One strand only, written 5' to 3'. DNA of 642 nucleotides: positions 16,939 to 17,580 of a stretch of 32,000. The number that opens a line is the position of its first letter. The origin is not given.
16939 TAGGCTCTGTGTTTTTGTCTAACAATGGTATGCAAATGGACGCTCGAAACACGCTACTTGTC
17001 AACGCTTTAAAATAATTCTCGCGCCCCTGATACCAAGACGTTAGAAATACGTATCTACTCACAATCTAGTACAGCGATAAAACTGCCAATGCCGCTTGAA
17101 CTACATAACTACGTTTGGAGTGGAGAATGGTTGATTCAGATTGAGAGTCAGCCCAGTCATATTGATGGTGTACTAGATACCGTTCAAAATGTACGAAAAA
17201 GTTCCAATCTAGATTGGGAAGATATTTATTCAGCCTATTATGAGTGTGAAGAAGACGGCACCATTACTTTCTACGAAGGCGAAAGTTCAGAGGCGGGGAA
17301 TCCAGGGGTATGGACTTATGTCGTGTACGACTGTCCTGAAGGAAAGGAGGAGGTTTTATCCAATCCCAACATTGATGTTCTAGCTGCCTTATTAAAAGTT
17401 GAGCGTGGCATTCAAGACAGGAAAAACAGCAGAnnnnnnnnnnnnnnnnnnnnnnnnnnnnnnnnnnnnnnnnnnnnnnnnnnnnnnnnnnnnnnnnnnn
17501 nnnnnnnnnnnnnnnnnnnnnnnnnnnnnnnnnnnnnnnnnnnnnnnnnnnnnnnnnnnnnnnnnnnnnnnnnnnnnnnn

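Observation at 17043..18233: Cassette 2 carries a coupled two-gene module, a candidate toxin/immunity or defence pair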

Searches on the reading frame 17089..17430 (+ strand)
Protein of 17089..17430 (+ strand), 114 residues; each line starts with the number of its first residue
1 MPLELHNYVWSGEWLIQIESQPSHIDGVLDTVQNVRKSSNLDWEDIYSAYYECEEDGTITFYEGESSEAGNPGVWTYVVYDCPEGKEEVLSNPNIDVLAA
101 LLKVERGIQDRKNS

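Call 26: find_homologous_proteins(query=window:17089-17430:+)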
Query seq(114 aa) (114 aa): 44 proteins with E <= 0.001 among 48 candidates.
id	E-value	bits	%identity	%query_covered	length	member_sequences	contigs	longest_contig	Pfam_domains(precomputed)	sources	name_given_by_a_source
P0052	1.7e-59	217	81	100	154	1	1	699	-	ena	-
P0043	2.7e-59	216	81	100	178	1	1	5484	PF21814.3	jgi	jgi:hypothetical protein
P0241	2.0e-54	201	80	95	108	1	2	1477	-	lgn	-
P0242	2.4e-52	194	74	96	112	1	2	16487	-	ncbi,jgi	jgi:hypothetical protein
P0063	1.5e-49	185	73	98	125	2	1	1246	-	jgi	jgi:hypothetical protein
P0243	1.1e-45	172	86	75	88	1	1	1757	-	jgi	jgi:hypothetical protein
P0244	1.1e-44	169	76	82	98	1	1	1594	-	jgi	-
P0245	3.6e-40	155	62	91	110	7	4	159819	-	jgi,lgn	jgi:hypothetical protein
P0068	8.1e-40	154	62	95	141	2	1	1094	-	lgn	-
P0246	4.7e-39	151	60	93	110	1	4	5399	-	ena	-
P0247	6.2e-39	151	60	93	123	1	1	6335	-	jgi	jgi:hypothetical protein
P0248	9.3e-39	150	58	93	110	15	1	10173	-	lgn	-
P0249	1.3e-38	150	58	93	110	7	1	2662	-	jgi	jgi:hypothetical protein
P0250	1.4e-38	150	58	93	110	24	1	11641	-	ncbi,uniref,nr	ncbi:hypothetical protein [Microcystis aeruginosa]|uniref:hypothetical protein n=1 Tax=Microcystis a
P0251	1.6e-38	149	59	93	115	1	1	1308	-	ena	-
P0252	2.3e-38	149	59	93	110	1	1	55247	-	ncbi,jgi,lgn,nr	ncbi:MAG: hypothetical protein KME09_01335 [Pleurocapsa minor HA4230-MV1]|jgi:hypothetical protein|n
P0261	5.4e-36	141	58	93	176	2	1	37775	-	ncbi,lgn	ncbi:MAG: hypothetical protein AAGE84_17460 [Cyanobacteria bacterium P01_G01_bin.39]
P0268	6.7e-34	134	54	91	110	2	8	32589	-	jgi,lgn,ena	jgi:hypothetical protein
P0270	5.9e-32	128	50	96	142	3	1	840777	-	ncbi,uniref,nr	ncbi:hypothetical protein [Alkalinema sp. FACHB-956]|uniref:hypothetical protein n=1 Tax=Alkalinema 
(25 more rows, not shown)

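Call 27: find_encoding_contigs(protein=P0245, flank=4000, max_places=4)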
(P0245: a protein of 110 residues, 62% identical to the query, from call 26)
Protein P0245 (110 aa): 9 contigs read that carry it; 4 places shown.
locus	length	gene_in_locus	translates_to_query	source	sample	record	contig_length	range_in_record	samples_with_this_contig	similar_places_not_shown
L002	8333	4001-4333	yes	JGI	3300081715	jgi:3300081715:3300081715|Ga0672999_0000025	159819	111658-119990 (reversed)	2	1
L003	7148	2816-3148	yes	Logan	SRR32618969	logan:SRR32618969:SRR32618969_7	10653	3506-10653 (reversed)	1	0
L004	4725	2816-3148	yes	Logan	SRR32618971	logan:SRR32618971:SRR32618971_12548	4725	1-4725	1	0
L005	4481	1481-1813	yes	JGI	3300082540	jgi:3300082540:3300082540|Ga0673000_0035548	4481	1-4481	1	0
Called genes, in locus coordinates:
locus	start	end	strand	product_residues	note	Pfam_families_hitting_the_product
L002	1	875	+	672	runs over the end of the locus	PF00158:Sigma54_activat (faint), PF01078:Mg_chelatase, PF00493:MCM (weak), PF07728:AAA_5 (weak), PF17863:AAA_lid_2, PF26791:AAPxQ, PF00092:VWA, PF13519:VWA_2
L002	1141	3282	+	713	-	PF22745:Nlig-Ia, PF01653:DNA_ligase_aden, PF03120:OB_DNA_ligase, PF03119:DNA_ligase_ZBD (weak), PF14520:HHH_5 (weak), PF12826:HHH_2, PF00533:BRCT, PF12738:PTCB-BRCT (weak)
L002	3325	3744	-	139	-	-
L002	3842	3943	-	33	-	-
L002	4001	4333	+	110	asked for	-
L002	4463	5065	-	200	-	PF05685:Uma2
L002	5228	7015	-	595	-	PF00009:GTP_EFTU, PF03144:GTP_EFTU_D2, PF00679:EFG_C, PF21018:BipA_C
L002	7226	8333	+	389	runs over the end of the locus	PF08003:Methyltransf_9 (weak), PF01209:Ubie_methyltran, PF05175:MTS, PF13489:Methyltransf_23, PF13847:Methyltransf_31, PF08241:Methyltransf_11, PF08242:Methyltransf_12, PF13649:Methyltransf_25, +1 more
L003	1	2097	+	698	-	?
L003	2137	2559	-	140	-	-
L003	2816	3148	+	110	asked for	-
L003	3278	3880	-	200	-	PF05685:Uma2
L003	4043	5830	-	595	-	PF00009:GTP_EFTU, PF03144:GTP_EFTU_D2, PF00679:EFG_C, PF21018:BipA_C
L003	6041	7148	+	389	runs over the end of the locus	PF08003:Methyltransf_9 (weak), PF01209:Ubie_methyltran, PF05175:MTS, PF13489:Methyltransf_23, PF13847:Methyltransf_31, PF08241:Methyltransf_11, PF08242:Methyltransf_12, PF13649:Methyltransf_25, +1 more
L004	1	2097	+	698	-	?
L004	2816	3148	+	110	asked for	-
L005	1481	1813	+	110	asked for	-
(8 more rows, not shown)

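Call 28: find_encoding_contigs(protein=P0261, flank=4000, max_places=3)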
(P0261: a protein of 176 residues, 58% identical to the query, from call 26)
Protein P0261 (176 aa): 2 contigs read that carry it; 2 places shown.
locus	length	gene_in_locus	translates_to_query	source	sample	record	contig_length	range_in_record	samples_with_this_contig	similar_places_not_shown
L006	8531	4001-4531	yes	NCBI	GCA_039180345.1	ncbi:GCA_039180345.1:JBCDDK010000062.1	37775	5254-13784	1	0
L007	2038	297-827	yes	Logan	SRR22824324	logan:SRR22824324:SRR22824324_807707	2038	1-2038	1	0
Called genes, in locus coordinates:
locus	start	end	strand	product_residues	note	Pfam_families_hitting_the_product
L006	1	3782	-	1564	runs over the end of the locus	PF00109:ketoacyl-synt, PF02801:Ketoacyl-synt_C, PF16197:KAsynt_C_assoc, PF22336:RhiE-like_linker, PF22621:CurL-like_PKS_C, PF00698:Acyl_transf_1, PF21394:Beta-ketacyl_N, PF08659:KR, +1 more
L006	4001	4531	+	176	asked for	-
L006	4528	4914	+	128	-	PF02661:Fic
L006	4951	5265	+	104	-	PF06865:Ppnp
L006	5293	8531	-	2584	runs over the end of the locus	PF00109:ketoacyl-synt, PF02801:Ketoacyl-synt_C, PF16197:KAsynt_C_assoc, PF22336:RhiE-like_linker, PF22621:CurL-like_PKS_C, PF00698:Acyl_transf_1, PF21089:PKS_DH_N, PF14765:PS-DH, +15 more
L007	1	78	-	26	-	?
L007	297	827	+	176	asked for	-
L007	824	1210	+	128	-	PF02661:Fic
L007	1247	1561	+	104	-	PF06865:Ppnp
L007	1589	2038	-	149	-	?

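Call 58: search_protein_families(library=pfam, proteins=[window:17089-17430:+, P0261], max_evalue=10)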
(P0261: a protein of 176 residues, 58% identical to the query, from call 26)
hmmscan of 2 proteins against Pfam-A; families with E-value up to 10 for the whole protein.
seq(114 aa): 0 families

P0261 (176 aa): 1 family
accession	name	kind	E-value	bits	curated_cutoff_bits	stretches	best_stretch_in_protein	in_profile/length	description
PF06972.17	GIP1_N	-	0.21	12.2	26.4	1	28-60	8-38/60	GBF-interacting protein 1 N-terminal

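Call 59: search_protein_representatives(alignment_id=A5)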
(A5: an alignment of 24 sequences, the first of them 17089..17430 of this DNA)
Query: 24 sequences, 110 profile positions. Proteins with E-value up to 0.001 (for the whole library): 38; up to 1e-10: 26; up to 1e-30: 10. The best 38 are listed.
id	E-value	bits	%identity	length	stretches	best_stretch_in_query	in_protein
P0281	2.4e-50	185.6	-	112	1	1-108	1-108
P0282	3.5e-48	178.6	-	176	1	1-108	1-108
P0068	4.9e-46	171.7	-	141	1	1-108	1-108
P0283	1.3e-45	170.3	-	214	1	1-109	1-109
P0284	1.5e-45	170.2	-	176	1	1-108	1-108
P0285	6.6e-42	158.4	-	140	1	1-106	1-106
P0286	1.6e-41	157.2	-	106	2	1-65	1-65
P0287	1.4e-40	154.2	-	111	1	1-108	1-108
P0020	1.3e-35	138.2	-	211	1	16-109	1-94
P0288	1.9e-31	124.8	-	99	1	1-65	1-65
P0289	1.4e-30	121.9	-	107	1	1-106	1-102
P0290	2.6e-30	121.1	-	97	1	1-65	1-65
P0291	6.6e-30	119.8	-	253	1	1-98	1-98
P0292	9.5e-27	109.6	-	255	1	1-103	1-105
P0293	1.6e-26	108.9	-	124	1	39-108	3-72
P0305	2.4e-09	53.6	-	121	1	5-71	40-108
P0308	1.1e-07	48.3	-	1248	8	62-101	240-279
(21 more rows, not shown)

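Call 60: search_protein_families(library=pfam, proteins=[P0283, P0291, P0292, P0285, P0308, P0282, P0305, P0293], max_evalue=0.1)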
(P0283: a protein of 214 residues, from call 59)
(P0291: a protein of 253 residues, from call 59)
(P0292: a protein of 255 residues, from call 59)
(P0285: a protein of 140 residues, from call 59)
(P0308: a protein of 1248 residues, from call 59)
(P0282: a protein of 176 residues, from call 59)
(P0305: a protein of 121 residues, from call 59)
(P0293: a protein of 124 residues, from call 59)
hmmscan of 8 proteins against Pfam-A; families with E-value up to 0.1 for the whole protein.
P0283 (214 aa): 3 families
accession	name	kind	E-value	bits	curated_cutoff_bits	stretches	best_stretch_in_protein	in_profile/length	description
PF02646.22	RmuC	-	0.039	13.5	26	1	102-180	15-94/291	RmuC family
PF16640.11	Big_3_5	-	0.09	13.8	35.5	0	55-90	27-66/88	Bacterial Ig-like domain (group 3)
PF04912.19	Dynamitin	-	0.091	12.5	31.8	0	96-166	89-157/396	Dynamitin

P0291 (253 aa): 0 families

P0292 (255 aa): 0 families

P0285 (140 aa): 0 families

P0308 (1248 aa): 5 families
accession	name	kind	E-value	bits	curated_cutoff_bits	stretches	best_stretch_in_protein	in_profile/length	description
PF03160.20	Calx-beta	-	6.2e-33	113.8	27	8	201-288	16-91/119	Calx-beta domain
PF02018.23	CBM_4_9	-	5.9e-19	69.2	25.9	0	212-275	65-131/136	Carbohydrate binding domain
PF11614.14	FixG_C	-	9.2e-15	55.3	25.6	0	211-288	34-116/119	IG-like fold at C-terminal of FixG, putative oxidoreductase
PF20579.4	LapA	-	1.2e-12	48.5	27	0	193-240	4-49/99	LapA domain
PF25399.1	DeaD_dimer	-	8.4e-05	23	23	0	263-286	1-24/67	RNA helicase DeaD dimerization domain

P0282 (176 aa): 0 families

P0305 (121 aa): 0 families

P0293 (124 aa): 0 families

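Call 86: search_solved_structures(query=A5, max_evalue=10, show_alignments=2)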
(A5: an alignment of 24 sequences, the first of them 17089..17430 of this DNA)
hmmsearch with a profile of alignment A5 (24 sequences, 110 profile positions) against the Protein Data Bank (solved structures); distinct sequences matched with E-value up to 10: 2.
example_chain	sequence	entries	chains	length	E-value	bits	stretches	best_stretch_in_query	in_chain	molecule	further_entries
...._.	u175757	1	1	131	0.7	13.5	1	22-70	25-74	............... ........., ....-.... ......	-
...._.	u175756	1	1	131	0.7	13.5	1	16-70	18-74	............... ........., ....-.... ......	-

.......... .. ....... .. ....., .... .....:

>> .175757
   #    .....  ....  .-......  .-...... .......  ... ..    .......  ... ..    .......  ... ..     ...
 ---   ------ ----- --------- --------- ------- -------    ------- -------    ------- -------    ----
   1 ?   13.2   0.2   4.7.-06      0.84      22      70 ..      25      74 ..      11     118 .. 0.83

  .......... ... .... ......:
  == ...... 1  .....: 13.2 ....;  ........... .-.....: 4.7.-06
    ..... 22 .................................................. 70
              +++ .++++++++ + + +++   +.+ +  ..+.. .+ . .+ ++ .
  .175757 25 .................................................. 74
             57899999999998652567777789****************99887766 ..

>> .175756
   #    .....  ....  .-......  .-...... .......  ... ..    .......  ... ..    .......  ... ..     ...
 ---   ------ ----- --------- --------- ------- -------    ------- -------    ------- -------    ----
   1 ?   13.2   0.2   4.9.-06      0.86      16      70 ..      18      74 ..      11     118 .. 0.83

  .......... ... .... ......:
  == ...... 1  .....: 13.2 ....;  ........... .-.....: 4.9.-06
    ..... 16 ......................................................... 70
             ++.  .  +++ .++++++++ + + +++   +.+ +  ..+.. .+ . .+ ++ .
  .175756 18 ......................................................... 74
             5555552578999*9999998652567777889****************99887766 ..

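Call 92: search_protein_families(library=pfam, proteins=[L006:4528-4914:+], max_evalue=0.01)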
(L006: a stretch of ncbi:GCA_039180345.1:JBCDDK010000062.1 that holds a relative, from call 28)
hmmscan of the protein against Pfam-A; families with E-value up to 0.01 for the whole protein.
L006:4528-4914:+ (128 aa): 1 family
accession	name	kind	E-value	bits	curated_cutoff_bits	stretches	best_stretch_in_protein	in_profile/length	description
PF02661.23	Fic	-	1.8e-20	74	24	1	4-86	1-93/93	Fic/DOC family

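Call 93: find_encoding_contigs(protein=P0252, flank=2500, max_places=2)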
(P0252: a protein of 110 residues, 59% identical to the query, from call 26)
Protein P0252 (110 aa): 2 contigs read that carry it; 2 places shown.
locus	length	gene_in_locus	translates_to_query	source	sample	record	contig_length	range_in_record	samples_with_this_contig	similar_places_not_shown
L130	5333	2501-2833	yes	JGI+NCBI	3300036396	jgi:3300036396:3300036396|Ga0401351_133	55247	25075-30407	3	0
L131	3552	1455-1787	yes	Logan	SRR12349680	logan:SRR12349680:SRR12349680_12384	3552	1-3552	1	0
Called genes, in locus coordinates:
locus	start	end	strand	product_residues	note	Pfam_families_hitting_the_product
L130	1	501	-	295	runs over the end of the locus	PF09995:MPAB_Lcp_cat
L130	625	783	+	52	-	-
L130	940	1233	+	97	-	-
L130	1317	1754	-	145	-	PF05901:Excalibur (weak)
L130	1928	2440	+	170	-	-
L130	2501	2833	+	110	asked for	-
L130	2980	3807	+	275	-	-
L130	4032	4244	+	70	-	PF27659:CHP02642 (weak)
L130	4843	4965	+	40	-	-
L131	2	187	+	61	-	?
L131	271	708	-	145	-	PF05901:Excalibur (weak)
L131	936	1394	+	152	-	-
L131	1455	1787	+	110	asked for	-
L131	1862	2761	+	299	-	-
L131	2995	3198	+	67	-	PF27659:CHP02642 (weak)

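Call 94: find_encoding_contigs(protein=P0270, flank=2500, max_places=2)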
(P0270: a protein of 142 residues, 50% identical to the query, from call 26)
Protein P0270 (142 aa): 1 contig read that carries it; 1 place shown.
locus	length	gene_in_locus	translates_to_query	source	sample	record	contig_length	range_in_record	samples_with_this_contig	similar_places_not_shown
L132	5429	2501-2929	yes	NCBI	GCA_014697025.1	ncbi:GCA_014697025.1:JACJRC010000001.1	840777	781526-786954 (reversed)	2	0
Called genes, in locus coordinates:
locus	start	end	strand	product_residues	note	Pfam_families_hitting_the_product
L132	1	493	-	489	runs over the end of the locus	PF01590:GAF, PF13185:GAF_2, PF00512:HisKA, PF02518:HATPase_c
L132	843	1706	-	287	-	PF03881:Fructosamin_kin, PF01636:APH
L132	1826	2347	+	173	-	PF24301:FraC (weak)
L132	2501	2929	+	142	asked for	-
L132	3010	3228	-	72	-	-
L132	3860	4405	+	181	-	PF10517:DM13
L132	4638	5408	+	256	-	PF00106:adh_short, PF08659:KR, PF23441:SDR, PF13561:adh_short_C2, PF08643:DUF1776 (weak)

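Call 95: find_encoding_contigs(protein=P0268, flank=2500, max_places=3)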
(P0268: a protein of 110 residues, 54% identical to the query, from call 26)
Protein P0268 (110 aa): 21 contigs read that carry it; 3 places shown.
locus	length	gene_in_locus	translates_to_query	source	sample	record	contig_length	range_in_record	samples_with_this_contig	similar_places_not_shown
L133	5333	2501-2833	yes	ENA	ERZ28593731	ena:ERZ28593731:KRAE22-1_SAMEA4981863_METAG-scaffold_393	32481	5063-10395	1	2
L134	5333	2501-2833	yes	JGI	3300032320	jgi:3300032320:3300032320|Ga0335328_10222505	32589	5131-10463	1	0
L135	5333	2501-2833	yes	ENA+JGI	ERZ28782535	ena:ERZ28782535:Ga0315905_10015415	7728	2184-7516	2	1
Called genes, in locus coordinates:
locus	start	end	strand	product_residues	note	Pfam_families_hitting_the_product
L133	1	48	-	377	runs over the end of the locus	PF02653:BPD_transp_2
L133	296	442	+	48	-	-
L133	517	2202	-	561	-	PF00920:ILVD_EDD_N, PF24877:ILV_EDD_C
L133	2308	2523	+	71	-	-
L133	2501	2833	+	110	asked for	-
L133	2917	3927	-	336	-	-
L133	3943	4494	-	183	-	PF00226:DnaJ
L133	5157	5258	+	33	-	-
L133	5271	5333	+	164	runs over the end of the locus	-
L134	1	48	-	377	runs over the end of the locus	PF02653:BPD_transp_2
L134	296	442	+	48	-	-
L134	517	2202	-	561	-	PF00920:ILVD_EDD_N, PF24877:ILV_EDD_C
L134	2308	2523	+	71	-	-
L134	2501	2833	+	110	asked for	-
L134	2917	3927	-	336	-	-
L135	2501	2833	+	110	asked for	-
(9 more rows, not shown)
